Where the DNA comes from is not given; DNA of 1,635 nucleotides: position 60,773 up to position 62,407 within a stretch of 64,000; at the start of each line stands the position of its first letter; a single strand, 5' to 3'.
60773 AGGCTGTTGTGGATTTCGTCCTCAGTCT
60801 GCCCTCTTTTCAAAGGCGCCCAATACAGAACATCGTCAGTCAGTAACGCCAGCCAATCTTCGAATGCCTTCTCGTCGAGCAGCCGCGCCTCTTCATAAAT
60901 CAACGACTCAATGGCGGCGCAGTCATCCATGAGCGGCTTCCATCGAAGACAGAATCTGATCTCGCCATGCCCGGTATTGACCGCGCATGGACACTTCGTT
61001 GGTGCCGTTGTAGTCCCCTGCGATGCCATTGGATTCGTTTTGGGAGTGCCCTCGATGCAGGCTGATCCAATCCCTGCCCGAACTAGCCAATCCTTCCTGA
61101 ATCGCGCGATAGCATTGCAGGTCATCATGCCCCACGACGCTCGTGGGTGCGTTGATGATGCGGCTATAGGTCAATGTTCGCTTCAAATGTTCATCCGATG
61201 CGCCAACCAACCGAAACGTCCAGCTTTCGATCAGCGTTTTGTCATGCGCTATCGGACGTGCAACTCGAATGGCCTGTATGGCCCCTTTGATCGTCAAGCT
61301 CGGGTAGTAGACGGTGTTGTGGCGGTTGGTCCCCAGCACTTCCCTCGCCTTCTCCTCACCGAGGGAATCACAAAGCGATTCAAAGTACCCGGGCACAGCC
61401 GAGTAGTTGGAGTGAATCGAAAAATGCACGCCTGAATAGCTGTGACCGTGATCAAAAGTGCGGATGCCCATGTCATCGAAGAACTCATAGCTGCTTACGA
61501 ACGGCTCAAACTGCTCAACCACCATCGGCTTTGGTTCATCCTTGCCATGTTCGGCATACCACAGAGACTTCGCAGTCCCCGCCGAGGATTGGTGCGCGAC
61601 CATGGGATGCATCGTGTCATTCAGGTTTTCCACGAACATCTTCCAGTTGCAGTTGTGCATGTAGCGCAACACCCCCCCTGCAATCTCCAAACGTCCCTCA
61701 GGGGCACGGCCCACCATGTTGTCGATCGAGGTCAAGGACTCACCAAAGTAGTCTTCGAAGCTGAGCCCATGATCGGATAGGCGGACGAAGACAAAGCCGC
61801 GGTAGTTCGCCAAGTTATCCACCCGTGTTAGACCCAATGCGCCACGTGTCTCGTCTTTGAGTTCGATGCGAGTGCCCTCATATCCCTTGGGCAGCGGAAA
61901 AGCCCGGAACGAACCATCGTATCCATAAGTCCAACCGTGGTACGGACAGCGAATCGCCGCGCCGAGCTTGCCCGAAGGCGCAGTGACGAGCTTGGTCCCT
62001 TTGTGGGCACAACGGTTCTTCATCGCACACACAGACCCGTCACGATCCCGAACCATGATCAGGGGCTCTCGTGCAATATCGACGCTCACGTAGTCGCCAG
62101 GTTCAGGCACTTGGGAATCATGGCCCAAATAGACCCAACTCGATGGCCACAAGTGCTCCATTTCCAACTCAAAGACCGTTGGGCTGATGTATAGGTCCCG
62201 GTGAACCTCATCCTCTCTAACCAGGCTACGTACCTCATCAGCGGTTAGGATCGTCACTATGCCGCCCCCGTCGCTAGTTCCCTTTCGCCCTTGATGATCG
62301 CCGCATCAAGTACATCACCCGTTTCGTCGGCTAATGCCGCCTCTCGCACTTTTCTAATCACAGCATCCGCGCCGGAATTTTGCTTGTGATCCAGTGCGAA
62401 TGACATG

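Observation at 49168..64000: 14-gene translationally coupled operon combining IorAB, an Ipf-like aryl-alkanoyl-CoA dioxygenase/side-chain-removal module, an isatin-hydrolase-family gene and an anthraniloyl/salicylyl-CoA monooxygenase-reductase module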

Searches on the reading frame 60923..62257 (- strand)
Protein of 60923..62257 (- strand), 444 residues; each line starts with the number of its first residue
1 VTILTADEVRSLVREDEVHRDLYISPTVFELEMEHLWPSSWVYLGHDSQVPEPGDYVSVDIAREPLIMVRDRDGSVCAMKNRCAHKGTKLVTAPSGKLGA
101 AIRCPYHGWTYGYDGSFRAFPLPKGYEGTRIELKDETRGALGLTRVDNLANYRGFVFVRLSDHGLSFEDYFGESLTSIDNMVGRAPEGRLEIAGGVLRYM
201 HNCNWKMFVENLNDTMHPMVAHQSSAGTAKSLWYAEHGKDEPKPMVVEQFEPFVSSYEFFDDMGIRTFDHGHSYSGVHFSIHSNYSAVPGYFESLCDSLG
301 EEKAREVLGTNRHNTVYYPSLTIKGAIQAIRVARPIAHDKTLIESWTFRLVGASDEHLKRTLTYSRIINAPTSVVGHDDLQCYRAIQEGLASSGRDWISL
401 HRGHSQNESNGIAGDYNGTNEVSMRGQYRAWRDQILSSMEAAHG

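Call 5: search_protein_families(library=pfam, proteins=[window:60923-62257:-])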
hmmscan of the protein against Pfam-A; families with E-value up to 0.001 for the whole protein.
window:60923-62257:- (444 aa): 2 families
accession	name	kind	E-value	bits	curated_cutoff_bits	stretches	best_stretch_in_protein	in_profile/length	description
PF00355.32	Rieske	-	3.4e-19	69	20.3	1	40-124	1-82/88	Rieske [2Fe-2S] domain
PF00848.25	Ring_hydroxyl_A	-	9.5e-11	42.4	24.9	1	199-435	12-206/208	Ring hydroxylating alpha subunit (catalytic domain)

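Call 7: search_protein_families(library=ncbifam, proteins=[window:60923-62257:-], max_evalue=0.00001)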
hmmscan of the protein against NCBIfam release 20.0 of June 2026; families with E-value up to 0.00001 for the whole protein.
window:60923-62257:- (444 aa): 6 families
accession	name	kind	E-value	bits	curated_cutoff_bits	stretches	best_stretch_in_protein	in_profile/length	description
TIGR03229.1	benzo_1_2_benA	equivalog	9e-58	196.1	780.95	1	17-406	15-389/433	benzoate 1,2-dioxygenase large subunit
TIGR03228.1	anthran_1_2_A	equivalog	3.1e-50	171.2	671.9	1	18-409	16-397/438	anthranilate 1,2-dioxygenase large subunit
NF042946.1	3PPDioc_HcaE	equivalog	4.1e-50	171.1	830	1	14-437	12-431/450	3-phenylpropionate/cinnamic acid dioxygenase subunit alpha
NF041684.1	ant_diox_AndAc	equivalog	9.8e-31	106.7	750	1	18-222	23-222/418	anthranilate 1,2-dioxygenase large subunit AndAc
NF058607.1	GlBtMonoOxGbcA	equivalog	1.4e-29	102.8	670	1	18-223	33-223/420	glycine betaine monooxygenase oxygenase subunit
NF052579.1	BetMthstMoxSdmAMthl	equivalog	6.1e-07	28.7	600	1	52-114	28-88/351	4beta-methylsterol monooxygenase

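Call 17: search_solved_structures(query=window:60923-62257:-, max_evalue=1e-10, show_alignments=1)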
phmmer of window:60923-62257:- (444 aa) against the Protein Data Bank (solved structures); distinct sequences matched with E-value up to 1e-10: 29.
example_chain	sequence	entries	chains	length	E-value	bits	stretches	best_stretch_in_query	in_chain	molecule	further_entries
9o71_A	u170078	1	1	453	6.2e-183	611.9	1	6-436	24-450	Phenylpropionate dioxygenase-like ring-hydroxylating dioxygenase large terminal subunit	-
7yls_B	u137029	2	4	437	8.5e-182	608.2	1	6-436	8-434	Rieske (2Fe-2S) domain protein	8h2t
8k0a_A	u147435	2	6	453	3.4e-43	151.3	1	19-437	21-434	3-phenylpropionate/cinnamic acid dioxygenase subunit alpha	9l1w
2b1x_A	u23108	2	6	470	1.9e-35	125.8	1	24-225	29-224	naphthalene dioxygenase large subunit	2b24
2yfi_A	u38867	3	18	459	4e-34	121.4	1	4-217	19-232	BIPHENYL DIOXYGENASE SUBUNIT ALPHA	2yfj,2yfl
2xsh_A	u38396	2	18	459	7.5e-34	120.5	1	4-217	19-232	BIPHENYL DIOXYGENASE SUBUNIT ALPHA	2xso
5aeu_A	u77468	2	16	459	1.3e-33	119.7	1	4-217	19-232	BIPHENYL DIOXYGENASE SUBUNIT ALPHA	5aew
2xr8_A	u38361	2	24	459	3.4e-33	118.3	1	4-217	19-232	BIPHENYL DIOXYGENASE SUBUNIT ALPHA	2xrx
5xbp_A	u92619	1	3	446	6.5e-33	117.4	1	26-439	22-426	3NT oxygenase alpha subunit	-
2gbw_A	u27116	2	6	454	7.6e-33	117.2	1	20-222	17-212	Biphenyl 2,3-Dioxygenase Alpha Subunit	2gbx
2hmj_A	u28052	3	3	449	9.6e-33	116.9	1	26-438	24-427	Naphthalene 1,2-dioxygenase alpha subunit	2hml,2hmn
2ckf_A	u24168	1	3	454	9.6e-33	116.9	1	20-227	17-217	RING-HYDROXYLATING DIOXYGENASE ALPHA SUBUNIT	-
4hjl_A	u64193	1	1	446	1.5e-32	116.2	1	26-438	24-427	Naphthalene 1,2-dioxygenase subunit alpha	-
1eg9_A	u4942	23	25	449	1.5e-32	116.2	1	26-438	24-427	PROTEIN (NAPHTHALENE 1,2-DIOXYGENASE ALPHA SUBUNIT) | NAPHTHALENE 1,2-DIOXYGENASE | NAPHTHALENE 1,2-DIOXYGENASE ALPHA SUBUNIT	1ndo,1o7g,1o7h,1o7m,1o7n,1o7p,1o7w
2bmo_A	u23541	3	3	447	5.7e-32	114.3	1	26-438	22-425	OXYGENASE-ALPHA NBDO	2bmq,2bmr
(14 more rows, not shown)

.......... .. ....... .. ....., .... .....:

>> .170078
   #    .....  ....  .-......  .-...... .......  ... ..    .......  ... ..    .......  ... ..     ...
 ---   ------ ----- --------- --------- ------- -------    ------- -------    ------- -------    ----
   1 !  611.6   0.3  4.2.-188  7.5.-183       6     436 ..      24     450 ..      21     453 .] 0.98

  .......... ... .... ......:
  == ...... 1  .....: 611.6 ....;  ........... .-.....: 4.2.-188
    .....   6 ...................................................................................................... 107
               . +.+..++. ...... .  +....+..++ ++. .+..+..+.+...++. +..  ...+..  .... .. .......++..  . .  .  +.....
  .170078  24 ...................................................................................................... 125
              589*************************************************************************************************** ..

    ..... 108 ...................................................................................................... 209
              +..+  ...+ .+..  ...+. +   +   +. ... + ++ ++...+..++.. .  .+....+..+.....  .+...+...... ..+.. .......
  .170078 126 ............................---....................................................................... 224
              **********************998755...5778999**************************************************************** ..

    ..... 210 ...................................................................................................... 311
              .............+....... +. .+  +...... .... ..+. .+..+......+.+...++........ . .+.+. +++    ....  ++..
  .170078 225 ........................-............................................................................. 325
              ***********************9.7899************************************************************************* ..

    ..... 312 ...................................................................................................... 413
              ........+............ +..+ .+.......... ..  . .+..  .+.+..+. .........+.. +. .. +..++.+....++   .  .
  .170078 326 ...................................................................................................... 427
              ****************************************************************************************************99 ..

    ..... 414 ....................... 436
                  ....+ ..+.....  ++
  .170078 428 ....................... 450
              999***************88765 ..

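Call 24: find_homologous_proteins(query=window:60923-62257:-, max_evalue=1e-60)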
Query window:60923-62257:- (444 aa): 4734 proteins with E <= 1e-60 among 8000 candidates; the best 120 are listed.
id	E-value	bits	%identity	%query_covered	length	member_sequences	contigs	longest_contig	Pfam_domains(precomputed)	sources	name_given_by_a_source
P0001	4.0e-295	997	94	100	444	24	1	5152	PF00355.33,PF00848.26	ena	-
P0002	8.7e-257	870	82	99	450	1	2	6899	PF00355.33,PF00848.26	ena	-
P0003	1.5e-247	840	79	99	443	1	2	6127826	PF00355.33,PF00848.26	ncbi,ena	-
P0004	1.2e-215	735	68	98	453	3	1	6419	PF00355.33,PF00848.26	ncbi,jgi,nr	ncbi:MAG: Rieske 2Fe-2S domain-containing protein [Gammaproteobacteria bacterium]|nr:Rieske 2Fe-2S d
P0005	4.9e-215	733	68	99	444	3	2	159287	PF00355.33,PF00848.26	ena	-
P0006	5.3e-215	733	69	98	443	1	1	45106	PF00355.33,PF00848.26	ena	-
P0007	2.1e-213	727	68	98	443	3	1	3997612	PF00355.33,PF00848.26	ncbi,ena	-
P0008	6.0e-213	726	68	99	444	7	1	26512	PF00355.33,PF00848.26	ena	-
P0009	3.2e-212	723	69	98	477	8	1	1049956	PF00355.33,PF00848.26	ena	-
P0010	5.7e-212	723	68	99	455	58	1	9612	PF00355.33,PF00848.26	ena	-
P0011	2.0e-209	714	66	99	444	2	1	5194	PF00355.33,PF00848.26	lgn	-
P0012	2.1e-207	707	69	98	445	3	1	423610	PF00355.33,PF00848.26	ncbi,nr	ncbi:MAG: Rieske 2Fe-2S domain-containing protein [Pseudomonadales bacterium]|nr:Rieske 2Fe-2S domai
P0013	5.2e-204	696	68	98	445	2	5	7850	PF00355.33,PF00848.26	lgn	-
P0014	1.2e-203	695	67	98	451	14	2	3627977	PF00355.33,PF00848.26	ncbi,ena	-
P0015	4.5e-202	690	67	98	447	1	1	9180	PF00355.33,PF00848.26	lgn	-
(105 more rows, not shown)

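Call 26: find_related_loci(query=A1, collection=genome_contigs, flank=10000)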
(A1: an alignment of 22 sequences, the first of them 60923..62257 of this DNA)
Query A1 (444 aa) in genome_contigs; peptide patterns used: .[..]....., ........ (x = any residue, [..] = any of these).
599 stretches matched a pattern (row limit reached: there are more); 584 encode a relative of the query (tblastn E <= 1e-3); the best 80 are kept; 80 distinct loci.
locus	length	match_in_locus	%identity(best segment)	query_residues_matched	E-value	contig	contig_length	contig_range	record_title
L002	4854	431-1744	69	8-441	0e+0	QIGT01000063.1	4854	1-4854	MAG: Gammaproteobacteria bacterium isolate SZUA-142 Ga0063293_10027579, whole genome shotgun sequence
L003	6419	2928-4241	68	8-441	0e+0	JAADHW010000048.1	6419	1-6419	MAG: Gammaproteobacteria bacterium isolate M_MetaBat.218 contig-127_21499, whole genome shotgun sequence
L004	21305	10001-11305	68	7-443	0e+0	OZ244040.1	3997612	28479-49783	MAG: Pseudomonadales bacterium isolate 00d0c908-70e7-49bf-9df5-6506a71f4a6f genome assembly, chromosome: 1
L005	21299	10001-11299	69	7-441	0e+0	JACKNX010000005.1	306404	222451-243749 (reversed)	MAG: Pseudomonadales bacterium isolate HK-STAS-PROT-155 HK-STAS-PROT-155_5, whole genome shotgun sequence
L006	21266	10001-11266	66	9-432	0e+0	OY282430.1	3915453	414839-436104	MAG: uncultured Pseudomonadales bacterium genome assembly, chromosome: 1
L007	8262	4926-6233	62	9-439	0e+0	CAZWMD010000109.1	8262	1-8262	MAG TPA_asm: uncultured Pseudomonadales bacterium isolate binchicken_co366_65 genome assembly, contig: NODE_6942_length_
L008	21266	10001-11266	65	9-432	0e+0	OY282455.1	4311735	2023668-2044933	MAG: uncultured Pseudomonadales bacterium genome assembly, chromosome: 1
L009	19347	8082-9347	67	6-431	0e+0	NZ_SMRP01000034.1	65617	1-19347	Paraburkholderia silviterrae strain 4M-K11 scaffold34, whole genome shotgun sequence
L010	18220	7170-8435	67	6-431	0e+0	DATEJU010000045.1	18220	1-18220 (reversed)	MAG TPA_asm: Paraburkholderia sp. isolate SMAG_U8872 k141_2046549, whole genome shotgun sequence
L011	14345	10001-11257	63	9-431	0e+0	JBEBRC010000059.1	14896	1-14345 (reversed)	MAG: Steroidobacter denitrificans isolate T2.bin.105 NODE_14396_length_14896_cov_9.563170, whole genome shotgun sequence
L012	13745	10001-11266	66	6-431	0e+0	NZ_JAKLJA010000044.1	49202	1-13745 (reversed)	Paraburkholderia tagetis strain RG36 contig44, whole genome shotgun sequence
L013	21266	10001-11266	66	6-431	0e+0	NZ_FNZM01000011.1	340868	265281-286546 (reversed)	Paraburkholderia tropica strain LMG 22274, whole genome shotgun sequence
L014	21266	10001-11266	66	6-431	0e+0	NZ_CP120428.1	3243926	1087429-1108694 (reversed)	Paraburkholderia sp. A1BS-2L chromosome 1, complete sequence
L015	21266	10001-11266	66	6-431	0e+0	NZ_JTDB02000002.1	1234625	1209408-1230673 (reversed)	Paraburkholderia sacchari strain LMG 19450 ctg_5, whole genome shotgun sequence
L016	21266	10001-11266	66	6-431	0e+0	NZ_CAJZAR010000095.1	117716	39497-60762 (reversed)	Paraburkholderia tropica isolate PSP659, whole genome shotgun sequence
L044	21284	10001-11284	62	7-441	0e+0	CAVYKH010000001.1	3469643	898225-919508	MAG: uncultured Gammaproteobacteria bacterium isolate MFD05580.bin.1.115 genome assembly, contig: contig_13559, whole ge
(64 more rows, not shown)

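Call 38: find_encoding_contigs(protein=P0003, flank=10000, max_places=2)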
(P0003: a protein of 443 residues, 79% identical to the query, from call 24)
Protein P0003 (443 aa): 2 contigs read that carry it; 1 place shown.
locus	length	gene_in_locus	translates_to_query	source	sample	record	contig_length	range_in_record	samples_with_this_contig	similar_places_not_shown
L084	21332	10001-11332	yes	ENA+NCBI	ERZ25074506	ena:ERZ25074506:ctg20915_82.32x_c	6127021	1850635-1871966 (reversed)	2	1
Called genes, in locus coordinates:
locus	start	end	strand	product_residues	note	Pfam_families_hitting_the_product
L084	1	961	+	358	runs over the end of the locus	PF02653:BPD_transp_2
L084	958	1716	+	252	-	PF13476:AAA_23 (weak), PF00005:ABC_tran, PF13304:AAA_21 (faint), PF12399:BCA_ABC_TP_C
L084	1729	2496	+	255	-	PF00005:ABC_tran, PF25199:nSTAND_NTPase5 (faint), PF13304:AAA_21 (weak)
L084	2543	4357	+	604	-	PF00501:AMP-binding, PF23562:AMP-binding_C_3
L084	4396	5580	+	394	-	PF13433:Peripla_BP_5, PF13458:Peripla_BP_6, PF01094:ANF_receptor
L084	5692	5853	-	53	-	-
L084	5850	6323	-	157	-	PF22381:Staph_reg_Sar_Rot (weak), PF01047:MarR, PF12802:MarR_2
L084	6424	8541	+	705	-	PF02775:TPP_enzyme_C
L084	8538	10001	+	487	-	PF01558:POR, PF20169:DUF6537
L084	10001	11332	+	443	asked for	PF00355:Rieske, PF00848:Ring_hydroxyl_A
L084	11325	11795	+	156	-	PF00866:Ring_hydroxyl_B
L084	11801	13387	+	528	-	PF00501:AMP-binding, PF13193:AMP-binding_C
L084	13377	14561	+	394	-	PF22691:Thiolase_C_1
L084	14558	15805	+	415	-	PF12172:zf-ChsH2, PF01796:OB_ChsH2_C, PF00106:adh_short, PF13561:adh_short_C2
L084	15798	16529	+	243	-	PF00106:adh_short, PF01370:Epimerase, PF08659:KR, PF23441:SDR (faint), PF13460:NAD_binding_10 (weak), PF13561:adh_short_C2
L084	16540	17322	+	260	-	PF04199:Cyclase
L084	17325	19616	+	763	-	PF01494:FAD_binding_3, PF00724:Oxidored_FMN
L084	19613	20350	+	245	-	PF00106:adh_short, PF01370:Epimerase (weak), PF08659:KR, PF13561:adh_short_C2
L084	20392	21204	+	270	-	PF00378:ECH_1, PF16113:ECH_2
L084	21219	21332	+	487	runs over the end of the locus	PF00724:Oxidored_FMN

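Call 41: find_encoding_contigs(protein=P0007, flank=10000, max_places=1)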
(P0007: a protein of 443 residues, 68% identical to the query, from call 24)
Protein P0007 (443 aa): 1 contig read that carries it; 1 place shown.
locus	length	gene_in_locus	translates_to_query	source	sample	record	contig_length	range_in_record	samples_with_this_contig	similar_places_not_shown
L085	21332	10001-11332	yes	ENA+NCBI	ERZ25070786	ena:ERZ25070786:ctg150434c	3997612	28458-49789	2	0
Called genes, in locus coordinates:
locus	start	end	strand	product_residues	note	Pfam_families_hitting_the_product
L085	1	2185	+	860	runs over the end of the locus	PF01624:MutS_I, PF05188:MutS_II, PF05192:MutS_III, PF05190:MutS_IV, PF00488:MutS_V, PF27441:MutS_C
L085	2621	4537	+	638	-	PF12228:DUF3604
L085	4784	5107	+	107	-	PF12797:Fer4_2 (faint), PF13237:Fer4_10 (faint), PF13183:Fer4_8 (faint), PF12838:Fer4_7 (weak), PF13484:Fer4_16 (faint), PF00037:Fer4 (weak), PF11953:DUF3470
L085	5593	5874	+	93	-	PF00152:tRNA-synt_2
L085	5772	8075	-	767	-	PF01494:FAD_binding_3, PF00724:Oxidored_FMN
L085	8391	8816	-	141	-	PF13279:4HBT_2, PF03061:4HBT (weak)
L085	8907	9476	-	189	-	PF12802:MarR_2, PF01047:MarR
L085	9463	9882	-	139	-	PF01042:Ribonuc_L-PSP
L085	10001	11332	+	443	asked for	PF00355:Rieske, PF00848:Ring_hydroxyl_A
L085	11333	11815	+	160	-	PF13577:SnoaL_4 (weak), PF00866:Ring_hydroxyl_B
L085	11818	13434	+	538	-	PF00501:AMP-binding, PF13193:AMP-binding_C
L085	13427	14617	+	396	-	PF22691:Thiolase_C_1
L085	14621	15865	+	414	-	PF12172:zf-ChsH2, PF01796:OB_ChsH2_C, PF00106:adh_short, PF13561:adh_short_C2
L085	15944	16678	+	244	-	PF00106:adh_short, PF01370:Epimerase (weak), PF08659:KR, PF23441:SDR (faint), PF13561:adh_short_C2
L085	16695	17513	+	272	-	PF04199:Cyclase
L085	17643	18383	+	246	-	-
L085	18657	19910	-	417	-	PF04326:SLFN_AlbA_2, PF13749:HATPase_c_4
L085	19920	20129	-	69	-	-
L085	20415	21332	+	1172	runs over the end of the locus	PF00271:Helicase_C (weak)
